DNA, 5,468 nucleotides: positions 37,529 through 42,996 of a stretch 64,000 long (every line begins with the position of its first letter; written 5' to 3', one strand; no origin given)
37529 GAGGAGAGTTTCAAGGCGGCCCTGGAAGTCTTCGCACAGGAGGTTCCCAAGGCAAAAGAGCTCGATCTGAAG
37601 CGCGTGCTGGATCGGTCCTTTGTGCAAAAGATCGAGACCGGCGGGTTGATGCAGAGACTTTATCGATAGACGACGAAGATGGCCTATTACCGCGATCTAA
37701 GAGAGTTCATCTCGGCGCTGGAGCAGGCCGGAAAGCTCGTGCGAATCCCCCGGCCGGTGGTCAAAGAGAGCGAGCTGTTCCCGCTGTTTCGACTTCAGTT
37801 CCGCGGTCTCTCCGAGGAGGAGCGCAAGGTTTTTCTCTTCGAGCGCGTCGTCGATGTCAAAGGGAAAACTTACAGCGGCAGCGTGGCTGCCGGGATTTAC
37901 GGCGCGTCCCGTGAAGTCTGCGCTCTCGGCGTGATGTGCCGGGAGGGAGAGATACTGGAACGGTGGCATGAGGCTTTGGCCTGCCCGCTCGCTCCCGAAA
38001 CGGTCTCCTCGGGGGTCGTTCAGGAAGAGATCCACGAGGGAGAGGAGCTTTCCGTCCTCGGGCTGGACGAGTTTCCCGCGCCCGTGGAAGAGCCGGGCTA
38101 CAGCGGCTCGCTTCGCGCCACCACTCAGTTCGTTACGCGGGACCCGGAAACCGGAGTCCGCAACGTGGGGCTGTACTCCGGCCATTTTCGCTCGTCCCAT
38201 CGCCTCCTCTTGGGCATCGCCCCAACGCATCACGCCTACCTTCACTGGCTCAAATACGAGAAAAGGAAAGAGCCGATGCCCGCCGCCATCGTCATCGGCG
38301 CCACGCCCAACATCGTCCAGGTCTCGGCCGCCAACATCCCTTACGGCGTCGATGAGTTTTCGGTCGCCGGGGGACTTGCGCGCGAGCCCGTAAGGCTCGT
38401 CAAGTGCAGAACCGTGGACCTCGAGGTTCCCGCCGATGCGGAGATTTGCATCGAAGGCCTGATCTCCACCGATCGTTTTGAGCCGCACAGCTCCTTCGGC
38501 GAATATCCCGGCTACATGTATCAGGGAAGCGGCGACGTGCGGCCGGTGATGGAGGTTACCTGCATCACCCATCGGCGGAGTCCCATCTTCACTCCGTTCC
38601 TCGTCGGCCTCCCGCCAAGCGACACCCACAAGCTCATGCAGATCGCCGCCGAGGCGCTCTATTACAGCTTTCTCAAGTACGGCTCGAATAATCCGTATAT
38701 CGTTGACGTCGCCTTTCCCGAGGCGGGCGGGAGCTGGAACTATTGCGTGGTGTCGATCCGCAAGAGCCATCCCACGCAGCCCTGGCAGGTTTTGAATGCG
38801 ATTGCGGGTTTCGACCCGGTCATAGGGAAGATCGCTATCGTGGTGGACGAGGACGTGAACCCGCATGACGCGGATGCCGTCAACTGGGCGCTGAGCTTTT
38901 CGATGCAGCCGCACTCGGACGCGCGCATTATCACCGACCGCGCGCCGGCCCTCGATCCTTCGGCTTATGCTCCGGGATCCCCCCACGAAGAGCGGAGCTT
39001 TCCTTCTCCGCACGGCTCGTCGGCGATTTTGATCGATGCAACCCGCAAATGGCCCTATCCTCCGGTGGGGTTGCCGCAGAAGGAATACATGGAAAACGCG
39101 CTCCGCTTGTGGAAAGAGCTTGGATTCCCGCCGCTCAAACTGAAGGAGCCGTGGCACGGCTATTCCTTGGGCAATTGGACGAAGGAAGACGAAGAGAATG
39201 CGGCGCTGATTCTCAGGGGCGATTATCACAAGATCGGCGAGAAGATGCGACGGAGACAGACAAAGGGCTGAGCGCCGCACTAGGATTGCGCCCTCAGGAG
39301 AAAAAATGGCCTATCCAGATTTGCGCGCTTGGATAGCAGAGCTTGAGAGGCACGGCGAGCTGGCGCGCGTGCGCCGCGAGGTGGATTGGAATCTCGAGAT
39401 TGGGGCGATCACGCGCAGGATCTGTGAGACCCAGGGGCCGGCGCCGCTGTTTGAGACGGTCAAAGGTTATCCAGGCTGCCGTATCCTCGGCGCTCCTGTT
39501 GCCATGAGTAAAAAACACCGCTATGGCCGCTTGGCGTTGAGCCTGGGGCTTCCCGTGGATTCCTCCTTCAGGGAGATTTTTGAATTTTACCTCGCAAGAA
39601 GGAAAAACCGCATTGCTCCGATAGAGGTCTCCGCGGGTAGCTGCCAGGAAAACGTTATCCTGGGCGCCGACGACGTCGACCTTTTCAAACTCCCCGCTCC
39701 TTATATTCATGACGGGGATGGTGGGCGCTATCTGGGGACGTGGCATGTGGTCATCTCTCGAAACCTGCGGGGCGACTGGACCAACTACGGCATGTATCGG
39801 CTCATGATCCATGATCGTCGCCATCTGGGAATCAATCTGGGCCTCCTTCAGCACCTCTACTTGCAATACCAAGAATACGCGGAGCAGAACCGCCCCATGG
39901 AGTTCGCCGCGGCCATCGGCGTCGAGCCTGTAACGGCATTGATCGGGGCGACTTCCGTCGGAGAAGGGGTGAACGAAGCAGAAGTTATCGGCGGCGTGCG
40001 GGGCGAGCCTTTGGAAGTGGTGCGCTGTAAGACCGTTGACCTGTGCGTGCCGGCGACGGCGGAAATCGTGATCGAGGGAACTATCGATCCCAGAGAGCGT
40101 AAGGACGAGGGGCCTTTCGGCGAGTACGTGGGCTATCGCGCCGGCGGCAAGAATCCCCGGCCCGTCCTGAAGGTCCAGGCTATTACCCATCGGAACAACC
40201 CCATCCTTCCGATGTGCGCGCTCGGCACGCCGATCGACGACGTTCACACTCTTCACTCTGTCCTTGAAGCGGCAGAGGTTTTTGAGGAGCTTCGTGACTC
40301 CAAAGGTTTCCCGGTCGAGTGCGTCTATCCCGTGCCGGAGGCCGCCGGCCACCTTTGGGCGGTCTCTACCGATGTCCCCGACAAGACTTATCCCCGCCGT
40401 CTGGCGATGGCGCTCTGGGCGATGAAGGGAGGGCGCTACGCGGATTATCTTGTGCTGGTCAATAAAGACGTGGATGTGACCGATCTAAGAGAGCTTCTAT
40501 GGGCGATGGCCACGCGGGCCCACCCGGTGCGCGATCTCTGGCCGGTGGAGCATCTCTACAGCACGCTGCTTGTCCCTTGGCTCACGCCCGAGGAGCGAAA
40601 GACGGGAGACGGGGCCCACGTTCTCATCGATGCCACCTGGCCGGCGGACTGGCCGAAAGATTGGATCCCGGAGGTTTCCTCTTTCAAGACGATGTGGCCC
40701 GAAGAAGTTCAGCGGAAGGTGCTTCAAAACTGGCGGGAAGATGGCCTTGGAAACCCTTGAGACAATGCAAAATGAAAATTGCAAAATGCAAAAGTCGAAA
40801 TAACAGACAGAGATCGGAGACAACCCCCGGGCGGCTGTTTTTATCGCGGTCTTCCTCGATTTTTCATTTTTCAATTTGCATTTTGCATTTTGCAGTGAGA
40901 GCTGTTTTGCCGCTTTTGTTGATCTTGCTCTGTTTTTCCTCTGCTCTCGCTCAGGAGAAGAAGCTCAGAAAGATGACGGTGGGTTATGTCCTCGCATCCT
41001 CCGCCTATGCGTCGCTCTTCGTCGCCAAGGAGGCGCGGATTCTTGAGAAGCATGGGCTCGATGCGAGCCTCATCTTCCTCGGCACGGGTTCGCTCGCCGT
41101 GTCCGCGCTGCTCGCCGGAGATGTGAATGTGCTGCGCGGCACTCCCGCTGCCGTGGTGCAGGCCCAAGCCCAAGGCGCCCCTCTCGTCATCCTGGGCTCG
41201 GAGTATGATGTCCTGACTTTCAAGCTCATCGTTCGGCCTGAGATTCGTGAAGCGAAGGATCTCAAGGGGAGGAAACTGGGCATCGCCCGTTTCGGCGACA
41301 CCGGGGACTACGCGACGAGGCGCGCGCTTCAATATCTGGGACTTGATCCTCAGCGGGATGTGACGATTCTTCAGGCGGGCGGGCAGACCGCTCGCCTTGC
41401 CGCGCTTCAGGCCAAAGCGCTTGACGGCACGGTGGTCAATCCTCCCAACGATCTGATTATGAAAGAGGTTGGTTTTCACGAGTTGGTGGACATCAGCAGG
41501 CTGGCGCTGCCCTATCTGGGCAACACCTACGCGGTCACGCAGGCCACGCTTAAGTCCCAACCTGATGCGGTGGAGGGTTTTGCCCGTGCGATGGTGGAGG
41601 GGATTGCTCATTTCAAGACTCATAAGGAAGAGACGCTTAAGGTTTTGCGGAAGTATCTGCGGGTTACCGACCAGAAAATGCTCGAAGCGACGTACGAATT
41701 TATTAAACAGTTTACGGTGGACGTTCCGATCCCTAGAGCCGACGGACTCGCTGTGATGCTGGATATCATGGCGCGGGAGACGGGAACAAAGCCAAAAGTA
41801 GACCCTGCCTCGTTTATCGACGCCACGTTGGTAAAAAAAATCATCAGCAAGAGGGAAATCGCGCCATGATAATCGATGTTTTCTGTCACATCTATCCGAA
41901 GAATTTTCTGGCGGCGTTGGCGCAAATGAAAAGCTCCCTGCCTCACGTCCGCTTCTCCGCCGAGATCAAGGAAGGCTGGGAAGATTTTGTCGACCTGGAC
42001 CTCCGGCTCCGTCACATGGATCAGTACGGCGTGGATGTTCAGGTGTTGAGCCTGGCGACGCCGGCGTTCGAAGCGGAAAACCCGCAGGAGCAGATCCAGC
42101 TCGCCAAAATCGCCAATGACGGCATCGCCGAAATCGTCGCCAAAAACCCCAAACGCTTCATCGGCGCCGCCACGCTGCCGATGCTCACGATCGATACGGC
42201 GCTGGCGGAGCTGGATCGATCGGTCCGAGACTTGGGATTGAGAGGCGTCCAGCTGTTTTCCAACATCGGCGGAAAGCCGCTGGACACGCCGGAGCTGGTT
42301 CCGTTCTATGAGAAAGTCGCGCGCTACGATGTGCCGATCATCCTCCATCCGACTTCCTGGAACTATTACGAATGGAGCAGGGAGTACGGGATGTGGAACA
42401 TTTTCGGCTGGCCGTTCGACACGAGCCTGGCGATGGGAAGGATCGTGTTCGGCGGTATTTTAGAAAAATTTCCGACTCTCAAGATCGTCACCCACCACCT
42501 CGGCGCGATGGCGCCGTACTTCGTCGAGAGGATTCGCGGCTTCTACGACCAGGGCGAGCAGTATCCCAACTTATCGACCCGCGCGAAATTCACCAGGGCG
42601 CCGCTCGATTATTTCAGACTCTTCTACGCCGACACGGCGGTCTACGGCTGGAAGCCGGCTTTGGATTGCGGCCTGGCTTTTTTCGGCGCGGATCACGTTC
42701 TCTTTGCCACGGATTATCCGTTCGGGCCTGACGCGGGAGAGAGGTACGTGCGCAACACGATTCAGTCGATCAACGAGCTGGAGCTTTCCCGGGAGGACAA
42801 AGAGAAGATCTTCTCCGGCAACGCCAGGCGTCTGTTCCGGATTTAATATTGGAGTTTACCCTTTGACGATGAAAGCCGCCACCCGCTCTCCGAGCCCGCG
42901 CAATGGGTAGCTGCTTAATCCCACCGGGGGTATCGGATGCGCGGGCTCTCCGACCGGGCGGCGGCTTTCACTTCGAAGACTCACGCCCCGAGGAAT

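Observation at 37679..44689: Subfamily C UbiD paralogs (U5, U7) lack the catalytic Arg of the N-x-G-x-Y-R motif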

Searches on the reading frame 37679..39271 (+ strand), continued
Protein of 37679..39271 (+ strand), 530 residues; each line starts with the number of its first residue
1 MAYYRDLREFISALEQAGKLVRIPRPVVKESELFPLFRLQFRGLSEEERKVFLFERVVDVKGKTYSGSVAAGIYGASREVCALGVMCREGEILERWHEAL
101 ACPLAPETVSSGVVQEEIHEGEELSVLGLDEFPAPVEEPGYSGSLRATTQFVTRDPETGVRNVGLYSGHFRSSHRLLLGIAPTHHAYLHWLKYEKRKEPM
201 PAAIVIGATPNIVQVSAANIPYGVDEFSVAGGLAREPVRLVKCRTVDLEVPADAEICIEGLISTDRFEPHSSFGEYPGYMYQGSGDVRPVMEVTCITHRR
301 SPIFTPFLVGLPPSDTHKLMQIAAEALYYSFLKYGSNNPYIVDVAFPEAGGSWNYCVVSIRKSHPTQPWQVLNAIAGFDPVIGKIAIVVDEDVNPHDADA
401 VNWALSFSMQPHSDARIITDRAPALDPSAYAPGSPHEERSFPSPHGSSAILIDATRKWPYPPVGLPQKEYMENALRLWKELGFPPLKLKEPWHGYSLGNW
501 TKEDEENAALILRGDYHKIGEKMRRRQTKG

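Call 57: get_annotated_region(hit=H7, flank=8000)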
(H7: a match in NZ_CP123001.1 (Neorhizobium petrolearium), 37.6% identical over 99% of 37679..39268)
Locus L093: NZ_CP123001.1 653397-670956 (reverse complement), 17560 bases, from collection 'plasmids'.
description: Neorhizobium petrolearium strain OS53 plasmid unnamed1, complete sequence
organism: Neorhizobium petrolearium (NCBI taxid 515361)
taxonomy: Bacteria; Pseudomonadota; Alphaproteobacteria; Hyphomicrobiales; Rhizobiaceae; Neorhizobium; Neorhizobium petrolearium
host: -; source: single cell,petroleum contaminated soil; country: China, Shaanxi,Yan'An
typing (MOB-suite, as given by PLSDB): non-mobilizable
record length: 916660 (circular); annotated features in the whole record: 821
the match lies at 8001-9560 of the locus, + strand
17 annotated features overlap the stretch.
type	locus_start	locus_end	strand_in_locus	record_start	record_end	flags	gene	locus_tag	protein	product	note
CDS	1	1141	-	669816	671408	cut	ggt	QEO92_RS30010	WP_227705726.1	gamma-glutamyltransferase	GO:0006750 - glutathione biosynthetic process [Evidence IEA]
CDS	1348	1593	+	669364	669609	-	-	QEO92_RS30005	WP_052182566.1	hypothetical protein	-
CDS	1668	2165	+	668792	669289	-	-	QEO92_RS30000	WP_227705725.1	MarR family transcriptional regulator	-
CDS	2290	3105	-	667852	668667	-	-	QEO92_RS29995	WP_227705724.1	xanthine dehydrogenase family protein subunit M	-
CDS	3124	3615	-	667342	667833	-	-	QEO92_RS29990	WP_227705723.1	(2Fe-2S)-binding protein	-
CDS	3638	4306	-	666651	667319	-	-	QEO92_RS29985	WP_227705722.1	carbon monoxide dehydrogenase subunit G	-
CDS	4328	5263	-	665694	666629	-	-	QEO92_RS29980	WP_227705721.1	ABC transporter substrate-binding protein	-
CDS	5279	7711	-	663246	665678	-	-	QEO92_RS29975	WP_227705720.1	xanthine dehydrogenase family protein molybdopterin-binding subunit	-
CDS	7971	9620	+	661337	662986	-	-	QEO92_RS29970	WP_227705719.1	UbiD family decarboxylase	-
CDS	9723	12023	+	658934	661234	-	-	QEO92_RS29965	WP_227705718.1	xanthine dehydrogenase family protein molybdopterin-binding subunit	-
CDS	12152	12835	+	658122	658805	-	-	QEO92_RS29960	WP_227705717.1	GntR family transcriptional regulator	-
CDS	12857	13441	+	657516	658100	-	-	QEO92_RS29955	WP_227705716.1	UbiX family flavin prenyltransferase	-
CDS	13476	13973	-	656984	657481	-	-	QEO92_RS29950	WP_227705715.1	TIGR02444 family protein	-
CDS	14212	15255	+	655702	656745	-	-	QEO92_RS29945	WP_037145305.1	tripartite tricarboxylate transporter substrate-binding protein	-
CDS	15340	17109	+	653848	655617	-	-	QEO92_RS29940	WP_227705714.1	thiamine pyrophosphate-binding protein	-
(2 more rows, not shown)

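Call 58: get_annotated_region(hit=H9, flank=8000)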
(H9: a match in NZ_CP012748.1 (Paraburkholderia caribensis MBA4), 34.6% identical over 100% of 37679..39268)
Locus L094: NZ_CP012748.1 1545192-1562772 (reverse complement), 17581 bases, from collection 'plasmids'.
description: Paraburkholderia caribensis MBA4 plasmid unnamed, complete sequence
organism: Paraburkholderia caribensis MBA4 (NCBI taxid 1323664)
taxonomy: Bacteria; Pseudomonadota; Betaproteobacteria; Burkholderiales; Burkholderiaceae; Paraburkholderia; Paraburkholderia caribensis; Paraburkholderia caribensis MBA4
host: -; source: soil; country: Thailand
typing (MOB-suite, as given by PLSDB): non-mobilizable
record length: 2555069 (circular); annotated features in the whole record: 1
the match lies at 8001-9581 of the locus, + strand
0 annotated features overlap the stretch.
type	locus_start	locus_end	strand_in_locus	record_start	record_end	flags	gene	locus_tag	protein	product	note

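Call 73: search_protein_representatives(alignment_id=A1)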
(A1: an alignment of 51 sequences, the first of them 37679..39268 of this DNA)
Query: 51 sequences, 530 profile positions. Proteins with E-value up to 0.001 (for the whole library): 9804; up to 1e-10: 5684; up to 1e-30: 1969. The best 150 are listed.
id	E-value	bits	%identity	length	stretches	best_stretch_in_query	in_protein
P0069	2.4e-234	795.2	-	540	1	1-529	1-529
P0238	1.6e-218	743.0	-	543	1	1-528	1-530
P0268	5.4e-204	695.0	-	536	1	4-525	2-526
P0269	1.8e-202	690.0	-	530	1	1-528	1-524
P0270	1.2e-187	641.2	-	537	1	1-528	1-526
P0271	2.1e-183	627.1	-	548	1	5-526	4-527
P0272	1.4e-182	624.4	-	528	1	5-522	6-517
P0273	1.6e-178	611.0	-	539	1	2-529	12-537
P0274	1.8e-178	610.8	-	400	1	113-511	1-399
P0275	4.7e-175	599.6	-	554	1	3-524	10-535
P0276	1.7e-173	594.4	-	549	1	1-529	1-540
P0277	4.7e-163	560.0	-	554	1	1-529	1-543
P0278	3.9e-158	543.7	-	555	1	4-525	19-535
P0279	9.0e-151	519.4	-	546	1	5-517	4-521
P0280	2.7e-149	514.6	-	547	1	1-528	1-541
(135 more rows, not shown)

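Call 76: get_annotated_region(hit=H18, flank=6000)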
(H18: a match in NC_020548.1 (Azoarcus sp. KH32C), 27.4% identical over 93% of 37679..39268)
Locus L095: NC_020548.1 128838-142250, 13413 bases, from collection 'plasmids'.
description: Azoarcus sp. KH32C plasmid pAZKH, complete sequence
organism: Azoarcus sp. KH32C (NCBI taxid 748247)
taxonomy: Bacteria; Pseudomonadota; Betaproteobacteria; Rhodocyclales; Zoogloeaceae; Azoarcus; Azoarcus sp. KH32C
host: -; source: -; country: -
typing (MOB-suite, as given by PLSDB): mobilizable; replicon rep_cluster_432; relaxase MOBP
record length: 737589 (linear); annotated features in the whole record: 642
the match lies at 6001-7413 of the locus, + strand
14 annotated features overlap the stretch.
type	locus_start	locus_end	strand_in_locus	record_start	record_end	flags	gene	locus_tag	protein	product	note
CDS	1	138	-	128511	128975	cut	-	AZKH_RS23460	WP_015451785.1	pyridoxamine 5'-phosphate oxidase family protein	-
CDS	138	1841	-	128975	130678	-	-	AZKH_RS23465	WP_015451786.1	sigma-54-dependent Fis family transcriptional regulator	-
CDS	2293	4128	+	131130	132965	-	-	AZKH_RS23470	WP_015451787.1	PEP-utilizing enzyme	GO:0016310 - phosphorylation [Evidence IEA]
CDS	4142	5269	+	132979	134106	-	-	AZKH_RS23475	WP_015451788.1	PEP/pyruvate-binding domain-containing protein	-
CDS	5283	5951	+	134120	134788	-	-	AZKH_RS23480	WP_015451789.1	CBS domain-containing protein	-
CDS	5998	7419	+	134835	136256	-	ppcB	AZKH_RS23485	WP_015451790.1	phenylphosphate carboxylase subunit beta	-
CDS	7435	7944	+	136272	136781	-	ppcD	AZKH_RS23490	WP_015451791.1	phenylphosphate carboxylase subunit delta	-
CDS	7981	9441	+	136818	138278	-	ppcA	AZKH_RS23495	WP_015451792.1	phenylphosphate carboxylase subunit alpha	-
CDS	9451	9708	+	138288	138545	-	ppcG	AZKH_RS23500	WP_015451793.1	phenylphosphate carboxylase subunit gamma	-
CDS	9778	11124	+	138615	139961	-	-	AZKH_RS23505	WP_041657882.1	UbiD family decarboxylase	-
CDS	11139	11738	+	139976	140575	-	-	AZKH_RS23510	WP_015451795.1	UbiX family flavin prenyltransferase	-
CDS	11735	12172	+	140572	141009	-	-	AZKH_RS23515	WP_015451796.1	DUF120 domain-containing protein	-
CDS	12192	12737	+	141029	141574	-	-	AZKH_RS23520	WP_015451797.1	NUDIX hydrolase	-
CDS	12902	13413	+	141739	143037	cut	-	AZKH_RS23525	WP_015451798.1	AMP-binding protein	-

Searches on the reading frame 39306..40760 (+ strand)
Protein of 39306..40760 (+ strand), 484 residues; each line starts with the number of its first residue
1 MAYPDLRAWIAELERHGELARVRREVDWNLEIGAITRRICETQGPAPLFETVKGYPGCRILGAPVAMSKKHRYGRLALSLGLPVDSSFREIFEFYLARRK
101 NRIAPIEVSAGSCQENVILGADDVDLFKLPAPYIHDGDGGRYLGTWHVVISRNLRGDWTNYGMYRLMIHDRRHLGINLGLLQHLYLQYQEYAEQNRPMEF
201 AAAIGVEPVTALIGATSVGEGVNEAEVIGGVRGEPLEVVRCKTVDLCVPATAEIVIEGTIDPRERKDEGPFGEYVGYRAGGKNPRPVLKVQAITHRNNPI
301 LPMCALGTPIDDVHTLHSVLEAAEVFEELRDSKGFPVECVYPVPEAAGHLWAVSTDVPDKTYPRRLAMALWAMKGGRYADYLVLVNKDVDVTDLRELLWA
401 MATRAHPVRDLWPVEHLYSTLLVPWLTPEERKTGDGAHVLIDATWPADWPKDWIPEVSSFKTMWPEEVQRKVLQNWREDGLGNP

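Call 5: search_protein_families(library=pfam, proteins=[window:39306-40760:+])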
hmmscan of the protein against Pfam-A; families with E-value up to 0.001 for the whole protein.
window:39306-40760:+ (484 aa): 3 families
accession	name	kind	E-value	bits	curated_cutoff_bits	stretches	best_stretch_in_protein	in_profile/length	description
PF01977.22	UbiD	-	2e-67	226.8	23.3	1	109-308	6-205/206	3-octaprenyl-4-hydroxybenzoate carboxy-lyase Rift-related domain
PF20695.2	UbiD_N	-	5.7e-22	78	24.3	1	10-93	1-76/78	3-octaprenyl-4-hydroxybenzoate carboxy-lyase N-terminal domain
PF20696.2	UbiD_C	-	1.2e-19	71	24.2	1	314-443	1-127/127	3-octaprenyl-4-hydroxybenzoate carboxy-lyase C-terminal domain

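Call 6: search_protein_families(library=ncbifam, proteins=[window:39306-40760:+])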
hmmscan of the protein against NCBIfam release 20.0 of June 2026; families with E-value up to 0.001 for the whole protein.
window:39306-40760:+ (484 aa): 7 families
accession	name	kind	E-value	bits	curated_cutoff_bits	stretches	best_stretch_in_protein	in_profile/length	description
NF041219.1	BagN_FevL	exception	8.2e-101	337.9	1000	1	3-477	17-501/502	bagremycin/ferroverdin biosynthesis UbiD family decarboxylase BagN/FevL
TIGR02723.1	phenyl_P_alpha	equivalog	1.1e-98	331.1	564.6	1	7-481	11-481/485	phenylphosphate carboxylase subunit alpha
TIGR00148.1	TIGR00148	subfamily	1.6e-90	303.9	244.85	1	6-444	1-436/438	UbiD family decarboxylase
NF041204.1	VdcC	exception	4.6e-80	269.3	650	1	3-448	1-440/467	non-oxidative hydroxyarylic acid decarboxylases subunit C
TIGR02724.1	phenyl_P_beta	equivalog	4.2e-70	236.4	468.95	1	5-480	2-470/472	phenylphosphate carboxylase subunit beta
TIGR03701.1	mena_SCO4490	equivalog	4.8e-62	210.1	495.9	1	9-412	2-412/433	menaquinone biosynthesis decarboxylase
NF008175.0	PRK10922.1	equivalog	3.6e-52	177.5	788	1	1-455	4-469/497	4-hydroxy-3-polyprenylbenzoate decarboxylase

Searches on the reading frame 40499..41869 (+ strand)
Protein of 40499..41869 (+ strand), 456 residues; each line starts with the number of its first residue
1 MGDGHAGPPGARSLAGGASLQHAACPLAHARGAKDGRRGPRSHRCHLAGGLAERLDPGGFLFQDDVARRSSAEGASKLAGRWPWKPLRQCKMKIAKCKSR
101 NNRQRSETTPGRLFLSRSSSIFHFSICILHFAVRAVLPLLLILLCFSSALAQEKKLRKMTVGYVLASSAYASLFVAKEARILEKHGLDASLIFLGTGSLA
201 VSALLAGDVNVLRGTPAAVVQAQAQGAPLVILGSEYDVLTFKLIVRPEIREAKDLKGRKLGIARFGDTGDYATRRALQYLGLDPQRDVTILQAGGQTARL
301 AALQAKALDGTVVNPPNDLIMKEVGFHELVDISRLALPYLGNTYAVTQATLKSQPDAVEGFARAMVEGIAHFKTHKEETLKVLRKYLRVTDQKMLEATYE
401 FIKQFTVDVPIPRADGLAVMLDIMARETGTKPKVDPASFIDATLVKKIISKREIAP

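Call 18: search_protein_families(library=pfam, proteins=[window:40499-41869:+])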
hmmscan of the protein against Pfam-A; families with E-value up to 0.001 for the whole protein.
window:40499-41869:+ (456 aa): 3 families
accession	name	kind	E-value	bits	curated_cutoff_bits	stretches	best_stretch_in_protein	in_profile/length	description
PF09084.16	NMT1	-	5.2e-16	59.6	20.5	1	171-378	5-215/216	NMT1/THI5 like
PF13379.11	NMT1_2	-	7.8e-13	49.3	24.7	1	154-369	3-235/252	NMT1-like family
PF12974.12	Phosphonate-bd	-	0.00017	21.5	27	1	199-314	41-163/242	ABC transporter, phosphonate, periplasmic substrate-binding protein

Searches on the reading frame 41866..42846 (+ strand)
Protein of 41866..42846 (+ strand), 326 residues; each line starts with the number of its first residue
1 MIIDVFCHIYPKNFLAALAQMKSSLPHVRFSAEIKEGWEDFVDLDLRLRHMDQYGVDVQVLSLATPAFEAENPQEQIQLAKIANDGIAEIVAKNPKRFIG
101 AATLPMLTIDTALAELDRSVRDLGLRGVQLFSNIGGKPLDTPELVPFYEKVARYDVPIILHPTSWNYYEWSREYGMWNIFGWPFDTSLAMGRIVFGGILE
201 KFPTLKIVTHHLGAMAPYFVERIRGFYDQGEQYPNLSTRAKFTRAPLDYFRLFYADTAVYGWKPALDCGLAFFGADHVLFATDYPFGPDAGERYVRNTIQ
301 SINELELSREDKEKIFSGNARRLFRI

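Call 5: search_protein_families(library=pfam, proteins=[window:41866-42846:+])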
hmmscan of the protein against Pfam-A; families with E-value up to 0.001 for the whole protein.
window:41866-42846:+ (326 aa): 1 family
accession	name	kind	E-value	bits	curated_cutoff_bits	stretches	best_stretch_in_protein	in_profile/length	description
PF04909.20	Amidohydro_2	-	1.8e-43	149.8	26.4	1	3-326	1-289/289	Amidohydrolase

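Call 6: search_protein_families(library=ncbifam, proteins=[window:41866-42846:+])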
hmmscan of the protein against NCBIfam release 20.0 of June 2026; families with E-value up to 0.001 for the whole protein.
window:41866-42846:+ (326 aa): 1 family
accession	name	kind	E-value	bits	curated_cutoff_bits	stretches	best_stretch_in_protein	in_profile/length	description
NF052480.1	FuconLaconase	equivalog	0.0007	19.2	400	0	264-324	223-284/287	L-fucono-1,5-lactonase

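Call 80: search_solved_structures(query=window:41866-42846:+, max_evalue=0.00001)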
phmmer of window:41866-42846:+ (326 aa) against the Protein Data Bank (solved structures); distinct sequences matched with E-value up to 0.00001: 43.
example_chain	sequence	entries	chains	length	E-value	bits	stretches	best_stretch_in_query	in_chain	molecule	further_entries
3ij6_A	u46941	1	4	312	4.4e-38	134.4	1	3-322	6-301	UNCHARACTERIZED METAL-DEPENDENT HYDROLASE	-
4ign_A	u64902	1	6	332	4.7e-38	134.3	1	40-321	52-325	2-amino-3-carboxymuconate-6-semialdehyde decarboxylase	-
4igm_A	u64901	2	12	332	4.9e-38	134.3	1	40-321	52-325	2-amino-3-carboxymuconate-6-semialdehyde decarboxylase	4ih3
4ofc_A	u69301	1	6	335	5e-38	134.3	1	40-321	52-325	2-amino-3-carboxymuconate-6-semialdehyde decarboxylase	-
2wm1_A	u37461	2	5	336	5e-38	134.2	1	40-321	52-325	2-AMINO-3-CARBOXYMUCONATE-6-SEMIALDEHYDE DECARBOXYLASE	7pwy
4inf_A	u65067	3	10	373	5.8e-34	120.9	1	40-325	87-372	METAL-DEPENDENT HYDROLASE | 5-Carboxyvanillate Decarboxylase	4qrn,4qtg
2dvt_A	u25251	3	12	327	2.5e-33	118.8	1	43-326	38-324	Thermophilic reversible gamma-resorcylate decarboxylase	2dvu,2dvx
4qs5_A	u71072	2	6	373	2.9e-33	118.6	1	40-325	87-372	Ligw2 Decarboxylase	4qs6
3s4t_A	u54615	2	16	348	1.4e-32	116.3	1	45-326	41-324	Amidohydrolase 2 | Gamma-resorcylate decarboxylase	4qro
4icm_A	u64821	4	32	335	2.1e-32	115.8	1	47-326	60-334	5-carboxyvanillate decarboxylase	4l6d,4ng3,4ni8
8yt2_A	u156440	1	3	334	2.1e-29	105.9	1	43-326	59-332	2-amino-3-carboxymuconate 6-semialdehyde decarboxylase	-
2hbv_A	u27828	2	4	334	2.7e-29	105.5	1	43-326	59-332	2-amino-3-carboxymuconate 6-semialdehyde decarboxylase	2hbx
4ifk_B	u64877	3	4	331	2.9e-29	105.5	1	43-326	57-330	2-amino-3-carboxymuconate 6-semialdehyde decarboxylase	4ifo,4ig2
6mgt_A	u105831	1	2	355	3.3e-29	105.3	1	43-326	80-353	2-amino-3-carboxymuconate 6-semialdehyde decarboxylase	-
6mgs_A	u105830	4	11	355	3.3e-29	105.3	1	43-326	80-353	2-amino-3-carboxymuconate 6-semialdehyde decarboxylase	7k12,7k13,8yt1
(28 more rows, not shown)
